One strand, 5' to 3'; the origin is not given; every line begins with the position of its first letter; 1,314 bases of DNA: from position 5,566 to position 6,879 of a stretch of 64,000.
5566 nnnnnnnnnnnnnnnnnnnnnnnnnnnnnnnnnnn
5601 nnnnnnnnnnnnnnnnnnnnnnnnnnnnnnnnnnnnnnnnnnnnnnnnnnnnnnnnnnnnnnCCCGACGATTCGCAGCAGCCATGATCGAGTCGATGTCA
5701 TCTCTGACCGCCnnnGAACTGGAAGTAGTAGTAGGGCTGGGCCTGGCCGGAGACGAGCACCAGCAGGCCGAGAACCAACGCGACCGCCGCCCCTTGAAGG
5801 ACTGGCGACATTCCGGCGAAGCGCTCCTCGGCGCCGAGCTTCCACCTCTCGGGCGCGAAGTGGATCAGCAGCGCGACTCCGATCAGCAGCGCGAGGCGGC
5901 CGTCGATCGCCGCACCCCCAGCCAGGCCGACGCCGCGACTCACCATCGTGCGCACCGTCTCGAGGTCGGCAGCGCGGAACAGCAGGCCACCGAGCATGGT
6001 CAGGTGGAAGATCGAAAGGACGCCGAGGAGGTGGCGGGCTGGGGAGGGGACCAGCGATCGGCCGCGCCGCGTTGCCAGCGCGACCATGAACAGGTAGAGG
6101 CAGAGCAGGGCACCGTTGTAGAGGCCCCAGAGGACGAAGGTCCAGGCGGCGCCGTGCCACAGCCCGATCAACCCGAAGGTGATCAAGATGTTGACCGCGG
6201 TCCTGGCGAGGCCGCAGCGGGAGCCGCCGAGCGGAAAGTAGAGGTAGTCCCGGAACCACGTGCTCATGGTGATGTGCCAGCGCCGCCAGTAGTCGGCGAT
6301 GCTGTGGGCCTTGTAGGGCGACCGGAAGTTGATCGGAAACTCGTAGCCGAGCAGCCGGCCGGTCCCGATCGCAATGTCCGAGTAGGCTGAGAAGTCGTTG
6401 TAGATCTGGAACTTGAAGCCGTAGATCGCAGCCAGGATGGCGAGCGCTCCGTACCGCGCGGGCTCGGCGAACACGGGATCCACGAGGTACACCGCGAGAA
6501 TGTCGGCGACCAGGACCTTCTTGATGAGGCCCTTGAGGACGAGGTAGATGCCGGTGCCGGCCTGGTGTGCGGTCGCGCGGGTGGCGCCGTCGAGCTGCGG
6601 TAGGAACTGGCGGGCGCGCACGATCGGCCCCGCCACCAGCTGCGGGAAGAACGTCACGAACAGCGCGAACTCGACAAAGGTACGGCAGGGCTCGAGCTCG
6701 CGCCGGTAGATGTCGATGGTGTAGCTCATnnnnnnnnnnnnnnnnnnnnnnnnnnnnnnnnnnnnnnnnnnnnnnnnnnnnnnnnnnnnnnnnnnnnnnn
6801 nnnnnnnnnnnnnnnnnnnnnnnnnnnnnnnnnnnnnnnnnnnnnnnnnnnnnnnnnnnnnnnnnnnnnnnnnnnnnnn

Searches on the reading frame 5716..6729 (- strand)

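Call 41: search_protein_families(library=pfam, proteins=[window:5716-6729:-], max_evalue=0.001)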
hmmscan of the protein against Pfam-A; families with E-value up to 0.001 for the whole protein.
window:5716-6729:- (338 aa): 2 families
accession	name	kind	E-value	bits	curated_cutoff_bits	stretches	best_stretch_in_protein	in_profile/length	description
PF03062.24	MBOAT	-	4.7e-29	102.2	27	1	18-218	81-300/337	MBOAT, membrane-bound O-acyltransferase family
PF13813.11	MBOAT_2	-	1.1e-05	26.1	25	1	133-196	3-68/85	Membrane bound O-acyl transferase family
